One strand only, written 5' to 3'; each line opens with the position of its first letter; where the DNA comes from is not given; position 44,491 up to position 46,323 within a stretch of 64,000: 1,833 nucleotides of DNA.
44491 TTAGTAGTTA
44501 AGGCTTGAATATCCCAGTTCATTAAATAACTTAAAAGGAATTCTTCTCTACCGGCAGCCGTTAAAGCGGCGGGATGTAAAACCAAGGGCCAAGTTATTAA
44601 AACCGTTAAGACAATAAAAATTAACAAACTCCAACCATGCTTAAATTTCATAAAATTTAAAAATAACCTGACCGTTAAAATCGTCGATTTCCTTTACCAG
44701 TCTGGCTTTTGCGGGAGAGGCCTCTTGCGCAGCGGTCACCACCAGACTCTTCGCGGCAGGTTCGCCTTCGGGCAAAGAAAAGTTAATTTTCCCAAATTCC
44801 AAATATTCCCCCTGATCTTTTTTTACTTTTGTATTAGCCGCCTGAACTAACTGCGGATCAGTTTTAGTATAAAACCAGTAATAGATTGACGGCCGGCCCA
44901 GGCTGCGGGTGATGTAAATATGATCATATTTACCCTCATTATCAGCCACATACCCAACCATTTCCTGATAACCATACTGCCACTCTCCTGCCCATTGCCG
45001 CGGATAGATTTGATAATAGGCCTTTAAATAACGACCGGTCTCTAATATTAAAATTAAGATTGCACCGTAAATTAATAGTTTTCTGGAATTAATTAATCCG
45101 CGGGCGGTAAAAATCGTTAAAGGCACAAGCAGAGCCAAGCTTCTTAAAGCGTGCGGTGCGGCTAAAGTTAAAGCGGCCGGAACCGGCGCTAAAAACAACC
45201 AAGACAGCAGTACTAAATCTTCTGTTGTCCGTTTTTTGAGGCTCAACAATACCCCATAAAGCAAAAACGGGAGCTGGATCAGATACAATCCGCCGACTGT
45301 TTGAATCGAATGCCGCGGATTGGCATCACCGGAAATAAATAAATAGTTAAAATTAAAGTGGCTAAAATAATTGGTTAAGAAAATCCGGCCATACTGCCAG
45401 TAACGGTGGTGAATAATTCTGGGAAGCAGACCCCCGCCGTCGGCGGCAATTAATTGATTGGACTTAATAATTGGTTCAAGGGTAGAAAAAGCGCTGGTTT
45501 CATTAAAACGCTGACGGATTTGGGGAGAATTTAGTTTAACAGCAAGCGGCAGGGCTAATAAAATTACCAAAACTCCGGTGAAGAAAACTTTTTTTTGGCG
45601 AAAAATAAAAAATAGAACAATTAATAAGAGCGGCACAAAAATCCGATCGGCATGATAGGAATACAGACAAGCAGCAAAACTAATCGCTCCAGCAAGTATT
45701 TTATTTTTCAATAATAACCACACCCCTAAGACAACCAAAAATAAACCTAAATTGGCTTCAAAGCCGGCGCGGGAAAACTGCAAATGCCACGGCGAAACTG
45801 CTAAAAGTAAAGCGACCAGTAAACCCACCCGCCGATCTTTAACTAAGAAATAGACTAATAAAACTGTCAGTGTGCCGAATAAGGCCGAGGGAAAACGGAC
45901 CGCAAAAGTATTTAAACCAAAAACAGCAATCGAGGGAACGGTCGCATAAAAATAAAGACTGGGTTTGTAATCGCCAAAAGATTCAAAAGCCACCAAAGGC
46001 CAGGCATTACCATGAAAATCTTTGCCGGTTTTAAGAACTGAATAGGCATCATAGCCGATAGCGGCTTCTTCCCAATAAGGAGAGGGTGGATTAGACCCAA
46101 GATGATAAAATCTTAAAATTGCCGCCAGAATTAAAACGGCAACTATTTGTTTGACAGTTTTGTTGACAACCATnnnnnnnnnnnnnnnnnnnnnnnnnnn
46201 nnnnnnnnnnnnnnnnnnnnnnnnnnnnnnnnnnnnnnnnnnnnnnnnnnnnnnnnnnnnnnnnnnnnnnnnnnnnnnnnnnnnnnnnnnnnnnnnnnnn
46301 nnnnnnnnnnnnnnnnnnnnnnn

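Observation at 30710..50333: Uninterrupted 19.6 kb array of 13 polytopic membrane proteins: five PMT/ArnT-like paralogs, YfhO, DUF2079, DUF2029-like and others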

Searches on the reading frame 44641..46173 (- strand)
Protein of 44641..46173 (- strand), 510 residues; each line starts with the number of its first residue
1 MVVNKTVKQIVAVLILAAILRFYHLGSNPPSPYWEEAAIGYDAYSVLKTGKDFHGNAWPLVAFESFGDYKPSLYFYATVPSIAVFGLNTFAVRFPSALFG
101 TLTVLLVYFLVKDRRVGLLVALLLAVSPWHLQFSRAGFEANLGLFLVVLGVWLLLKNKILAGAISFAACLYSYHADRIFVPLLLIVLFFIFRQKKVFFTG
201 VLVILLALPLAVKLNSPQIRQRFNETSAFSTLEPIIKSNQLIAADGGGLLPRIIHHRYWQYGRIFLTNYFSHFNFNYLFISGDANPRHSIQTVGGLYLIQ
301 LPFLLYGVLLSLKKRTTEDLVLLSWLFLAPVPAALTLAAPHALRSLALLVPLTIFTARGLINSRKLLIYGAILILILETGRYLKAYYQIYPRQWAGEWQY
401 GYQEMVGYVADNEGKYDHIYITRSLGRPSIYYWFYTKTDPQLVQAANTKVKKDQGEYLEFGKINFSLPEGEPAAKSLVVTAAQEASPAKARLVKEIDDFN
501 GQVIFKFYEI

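Call 5: search_protein_families(library=pfam, proteins=[window:44641-46173:-], max_evalue=0.01)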
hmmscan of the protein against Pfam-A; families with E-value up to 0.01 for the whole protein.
window:44641-46173:- (510 aa): 2 families
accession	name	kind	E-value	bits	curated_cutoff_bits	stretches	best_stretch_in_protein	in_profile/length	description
PF02366.24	PMT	-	7.1e-08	32.7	22.7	1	12-136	2-133/245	Dolichyl-phosphate-mannose-protein mannosyltransferase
PF13231.12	PMT_2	-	6.2e-06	26.9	26.1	1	70-209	2-156/160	Dolichyl-phosphate-mannose-protein mannosyltransferase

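Call 9: search_protein_families(library=ncbifam, proteins=[window:44641-46173:-], max_evalue=0.01)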
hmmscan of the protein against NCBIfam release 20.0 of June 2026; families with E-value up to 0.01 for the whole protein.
window:44641-46173:- (510 aa): 2 families
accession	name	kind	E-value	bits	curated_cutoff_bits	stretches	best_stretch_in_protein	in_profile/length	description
TIGR03663.1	TIGR03663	subfamily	3.3e-05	23.1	126.25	1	9-194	3-184/435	flippase activity-associated protein Agl23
TIGR04154.1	archaeo_STT3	subfamily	0.0081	14.5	450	1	92-138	98-148/831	oligosaccharyl transferase, archaeosortase A system-associated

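Call 10: find_encoding_contigs(protein=window:44641-46173:-, flank=10000, max_places=6)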
Protein window:44641-46173:- (510 aa): 1 contig read that carries it; 1 place shown.
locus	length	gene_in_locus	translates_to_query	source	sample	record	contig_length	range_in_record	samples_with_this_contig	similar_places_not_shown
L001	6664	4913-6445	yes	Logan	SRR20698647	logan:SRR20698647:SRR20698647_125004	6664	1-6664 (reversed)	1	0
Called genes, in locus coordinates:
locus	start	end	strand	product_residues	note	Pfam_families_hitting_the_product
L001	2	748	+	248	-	?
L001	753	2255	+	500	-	PF13231:PMT_2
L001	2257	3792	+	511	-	PF13231:PMT_2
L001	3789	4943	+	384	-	-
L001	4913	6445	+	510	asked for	PF02366:PMT, PF13231:PMT_2 (weak)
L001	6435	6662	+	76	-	?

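Call 11: search_solved_structures(query=A1, max_evalue=1, show_alignments=2)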
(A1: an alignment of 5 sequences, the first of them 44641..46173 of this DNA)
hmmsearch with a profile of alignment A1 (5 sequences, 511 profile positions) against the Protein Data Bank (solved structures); distinct sequences matched with E-value up to 1: 1.
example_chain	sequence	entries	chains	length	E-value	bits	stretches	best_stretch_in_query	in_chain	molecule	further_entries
6el2_A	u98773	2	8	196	0.25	13.3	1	378-439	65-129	Transcriptional regulator TetR family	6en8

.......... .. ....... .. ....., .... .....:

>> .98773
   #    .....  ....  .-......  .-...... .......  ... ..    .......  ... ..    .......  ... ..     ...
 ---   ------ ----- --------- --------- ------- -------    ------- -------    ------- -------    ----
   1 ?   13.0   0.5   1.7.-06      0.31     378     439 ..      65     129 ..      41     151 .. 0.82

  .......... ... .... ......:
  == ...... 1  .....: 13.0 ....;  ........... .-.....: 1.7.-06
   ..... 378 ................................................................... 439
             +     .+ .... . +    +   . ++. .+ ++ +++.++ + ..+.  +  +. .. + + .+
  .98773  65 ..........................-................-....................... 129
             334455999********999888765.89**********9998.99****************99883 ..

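Call 12: find_homologous_proteins(query=window:44641-46173:-, max_evalue=0.00001)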
Query window:44641-46173:- (510 aa): 2075 proteins with E <= 0.00001 among 8000 candidates; the best 120 are listed.
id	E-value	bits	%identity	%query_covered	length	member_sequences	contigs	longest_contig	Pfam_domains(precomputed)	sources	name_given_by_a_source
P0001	0.0e+0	1137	100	100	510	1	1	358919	PF02366.25,PF13231.13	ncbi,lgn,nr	ncbi:MAG: glycosyltransferase family 39 protein [Candidatus Beckwithbacteria bacterium]|nr:glycosylt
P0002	2.9e-232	790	70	98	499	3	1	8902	PF02366.25,PF13231.13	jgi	-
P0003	6.4e-232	789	72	93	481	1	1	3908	PF02366.25,PF13231.13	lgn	-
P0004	2.9e-229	780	72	95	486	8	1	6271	PF02366.25,PF13231.13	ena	-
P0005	3.3e-227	773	68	100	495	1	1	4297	PF02366.25,PF13231.13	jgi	-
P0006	1.3e-226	771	68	100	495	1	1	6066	PF02366.25,PF13231.13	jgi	-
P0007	2.3e-226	771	71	94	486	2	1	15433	PF02366.25,PF13231.13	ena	-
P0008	4.8e-224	763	72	91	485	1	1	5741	PF02366.25,PF02516.21,PF13231.13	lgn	-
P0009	3.6e-223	760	70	95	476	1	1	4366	PF02366.25,PF13231.13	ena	-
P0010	8.0e-222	756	70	94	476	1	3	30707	PF02366.25,PF13231.13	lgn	-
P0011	2.6e-221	754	69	95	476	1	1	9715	PF02366.25,PF13231.13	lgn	-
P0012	8.5e-221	752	68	97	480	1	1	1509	PF02366.25,PF13231.13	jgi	-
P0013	1.5e-220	751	68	96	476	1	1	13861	PF02366.25,PF13231.13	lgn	-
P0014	3.6e-220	750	69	96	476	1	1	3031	PF02366.25,PF13231.13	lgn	-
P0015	4.5e-217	740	68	95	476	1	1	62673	PF02366.25,PF13231.13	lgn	-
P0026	1.2e-196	673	64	93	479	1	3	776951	PF02366.25,PF13231.13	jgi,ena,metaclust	metaclust:\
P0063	3.8e-171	588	55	96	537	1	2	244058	PF02366.25,PF13231.13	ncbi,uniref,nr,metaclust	ncbi:hypothetical protein A2160_02935 [Candidatus Beckwithbacteria bacterium RBG_13_42_9]|uniref:Gly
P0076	1.9e-164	566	50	96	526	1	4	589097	PF02366.25,PF13231.13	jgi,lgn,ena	jgi:4-amino-4-deoxy-L-arabinose transferase-like glycosyltransferase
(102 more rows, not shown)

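Call 18: find_encoding_contigs(protein=P0026, flank=10000, max_places=1)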
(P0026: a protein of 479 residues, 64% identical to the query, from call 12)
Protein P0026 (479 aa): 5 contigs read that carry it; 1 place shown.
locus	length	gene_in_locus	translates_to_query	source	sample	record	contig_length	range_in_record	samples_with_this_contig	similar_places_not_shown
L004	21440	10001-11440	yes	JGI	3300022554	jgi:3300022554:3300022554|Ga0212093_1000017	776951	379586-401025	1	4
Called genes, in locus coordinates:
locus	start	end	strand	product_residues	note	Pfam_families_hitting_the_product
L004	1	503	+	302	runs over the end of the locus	PF00535:Glycos_transf_2, PF13641:Glyco_tranf_2_3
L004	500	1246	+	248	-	PF00535:Glycos_transf_2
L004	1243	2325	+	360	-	PF00534:Glycos_transf_1, PF13692:Glyco_trans_1_4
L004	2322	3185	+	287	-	PF00535:Glycos_transf_2, PF13641:Glyco_tranf_2_3, PF13506:Glyco_transf_21 (faint)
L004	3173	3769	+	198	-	PF00483:NTP_transferase, PF12804:NTP_transf_3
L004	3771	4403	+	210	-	PF13580:SIS_2, PF01380:SIS (weak)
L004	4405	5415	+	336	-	PF00288:GHMP_kinases_N, PF08544:GHMP_kinases_C (weak)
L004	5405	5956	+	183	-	PF13419:HAD_2 (faint), PF08645:PNK3P (weak), PF13242:Hydrolase_like (weak)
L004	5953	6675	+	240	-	PF00483:NTP_transferase, PF12804:NTP_transf_3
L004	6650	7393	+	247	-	PF00535:Glycos_transf_2, PF13641:Glyco_tranf_2_3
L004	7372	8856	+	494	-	PF02366:PMT, PF13231:PMT_2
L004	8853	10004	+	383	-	-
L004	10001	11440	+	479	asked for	PF02366:PMT, PF13231:PMT_2 (weak)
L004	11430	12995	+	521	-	-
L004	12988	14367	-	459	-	PF01593:Amino_oxidase, PF13450:NAD_binding_8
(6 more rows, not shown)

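Call 19: find_encoding_contigs(protein=P0063, flank=10000, max_places=1)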
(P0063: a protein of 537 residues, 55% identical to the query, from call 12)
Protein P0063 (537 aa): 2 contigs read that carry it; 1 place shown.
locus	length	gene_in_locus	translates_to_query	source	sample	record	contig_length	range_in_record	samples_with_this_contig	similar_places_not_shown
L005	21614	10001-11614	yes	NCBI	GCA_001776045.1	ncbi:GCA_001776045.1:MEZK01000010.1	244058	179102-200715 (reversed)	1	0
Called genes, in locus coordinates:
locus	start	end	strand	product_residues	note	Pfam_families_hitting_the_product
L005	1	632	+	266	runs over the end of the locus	PF00535:Glycos_transf_2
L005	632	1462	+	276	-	PF13489:Methyltransf_23, PF01209:Ubie_methyltran, PF13847:Methyltransf_31, PF08241:Methyltransf_11, PF08242:Methyltransf_12, PF13649:Methyltransf_25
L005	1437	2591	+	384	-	PF00534:Glycos_transf_1, PF13692:Glyco_trans_1_4, PF13524:Glyco_trans_1_2 (faint)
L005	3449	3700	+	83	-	-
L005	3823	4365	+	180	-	PF13580:SIS_2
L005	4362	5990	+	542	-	PF00288:GHMP_kinases_N, PF08544:GHMP_kinases_C, PF00702:Hydrolase (faint), PF13242:Hydrolase_like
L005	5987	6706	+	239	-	-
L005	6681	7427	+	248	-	PF00535:Glycos_transf_2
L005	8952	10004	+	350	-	-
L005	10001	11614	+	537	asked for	PF02366:PMT, PF13231:PMT_2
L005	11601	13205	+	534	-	-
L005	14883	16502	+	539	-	-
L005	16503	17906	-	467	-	PF13231:PMT_2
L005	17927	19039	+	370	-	-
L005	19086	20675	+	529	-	-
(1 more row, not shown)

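Call 20: find_encoding_contigs(protein=P0076, flank=10000, max_places=1)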
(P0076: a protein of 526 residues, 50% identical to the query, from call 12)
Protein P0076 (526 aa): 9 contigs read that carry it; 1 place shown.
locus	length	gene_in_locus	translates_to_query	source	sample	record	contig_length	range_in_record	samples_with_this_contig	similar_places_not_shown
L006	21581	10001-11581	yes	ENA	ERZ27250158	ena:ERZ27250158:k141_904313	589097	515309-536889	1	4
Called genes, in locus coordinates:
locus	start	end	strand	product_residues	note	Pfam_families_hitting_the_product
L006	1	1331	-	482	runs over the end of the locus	PF01943:Polysacc_synt, PF13440:Polysacc_synt_3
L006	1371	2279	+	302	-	PF00535:Glycos_transf_2, PF13641:Glyco_tranf_2_3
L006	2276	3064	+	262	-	PF00535:Glycos_transf_2, PF10111:Glyco_tranf_2_2 (weak)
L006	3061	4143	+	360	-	PF00534:Glycos_transf_1, PF13692:Glyco_trans_1_4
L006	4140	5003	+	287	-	PF00535:Glycos_transf_2, PF10111:Glyco_tranf_2_2 (faint), PF13641:Glyco_tranf_2_3, PF13506:Glyco_transf_21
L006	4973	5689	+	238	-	PF01797:Y1_Tnp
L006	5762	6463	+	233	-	PF00106:adh_short, PF01370:Epimerase (weak), PF08659:KR, PF23441:SDR, PF13561:adh_short_C2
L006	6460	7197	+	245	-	PF23023:Anti-Pycsar_Apyc1, PF00753:Lactamase_B (weak), PF12706:Lactamase_B_2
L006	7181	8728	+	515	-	PF02366:PMT, PF13231:PMT_2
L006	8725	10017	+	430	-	-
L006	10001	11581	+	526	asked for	PF02366:PMT, PF13231:PMT_2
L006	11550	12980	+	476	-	-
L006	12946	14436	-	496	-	-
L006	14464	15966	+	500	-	PF13231:PMT_2 (weak)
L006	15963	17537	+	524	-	PF02366:PMT, PF13231:PMT_2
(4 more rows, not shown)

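Call 25: search_solved_structures(query=A2, max_evalue=1, show_alignments=3)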
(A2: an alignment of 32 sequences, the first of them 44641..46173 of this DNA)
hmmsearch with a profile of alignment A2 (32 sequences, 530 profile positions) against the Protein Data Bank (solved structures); distinct sequences matched with E-value up to 1: 2.
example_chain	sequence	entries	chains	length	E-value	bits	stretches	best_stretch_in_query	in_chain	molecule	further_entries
5ezm_A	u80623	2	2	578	0.00052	21.9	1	70-225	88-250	4-amino-4-deoxy-L-arabinose transferase or related glycosyltransferases of PMT family | 4-amino-4-deoxy-L-arabinose (L-Ara4N) transferase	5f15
6el2_A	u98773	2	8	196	0.0013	20.6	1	372-460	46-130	Transcriptional regulator TetR family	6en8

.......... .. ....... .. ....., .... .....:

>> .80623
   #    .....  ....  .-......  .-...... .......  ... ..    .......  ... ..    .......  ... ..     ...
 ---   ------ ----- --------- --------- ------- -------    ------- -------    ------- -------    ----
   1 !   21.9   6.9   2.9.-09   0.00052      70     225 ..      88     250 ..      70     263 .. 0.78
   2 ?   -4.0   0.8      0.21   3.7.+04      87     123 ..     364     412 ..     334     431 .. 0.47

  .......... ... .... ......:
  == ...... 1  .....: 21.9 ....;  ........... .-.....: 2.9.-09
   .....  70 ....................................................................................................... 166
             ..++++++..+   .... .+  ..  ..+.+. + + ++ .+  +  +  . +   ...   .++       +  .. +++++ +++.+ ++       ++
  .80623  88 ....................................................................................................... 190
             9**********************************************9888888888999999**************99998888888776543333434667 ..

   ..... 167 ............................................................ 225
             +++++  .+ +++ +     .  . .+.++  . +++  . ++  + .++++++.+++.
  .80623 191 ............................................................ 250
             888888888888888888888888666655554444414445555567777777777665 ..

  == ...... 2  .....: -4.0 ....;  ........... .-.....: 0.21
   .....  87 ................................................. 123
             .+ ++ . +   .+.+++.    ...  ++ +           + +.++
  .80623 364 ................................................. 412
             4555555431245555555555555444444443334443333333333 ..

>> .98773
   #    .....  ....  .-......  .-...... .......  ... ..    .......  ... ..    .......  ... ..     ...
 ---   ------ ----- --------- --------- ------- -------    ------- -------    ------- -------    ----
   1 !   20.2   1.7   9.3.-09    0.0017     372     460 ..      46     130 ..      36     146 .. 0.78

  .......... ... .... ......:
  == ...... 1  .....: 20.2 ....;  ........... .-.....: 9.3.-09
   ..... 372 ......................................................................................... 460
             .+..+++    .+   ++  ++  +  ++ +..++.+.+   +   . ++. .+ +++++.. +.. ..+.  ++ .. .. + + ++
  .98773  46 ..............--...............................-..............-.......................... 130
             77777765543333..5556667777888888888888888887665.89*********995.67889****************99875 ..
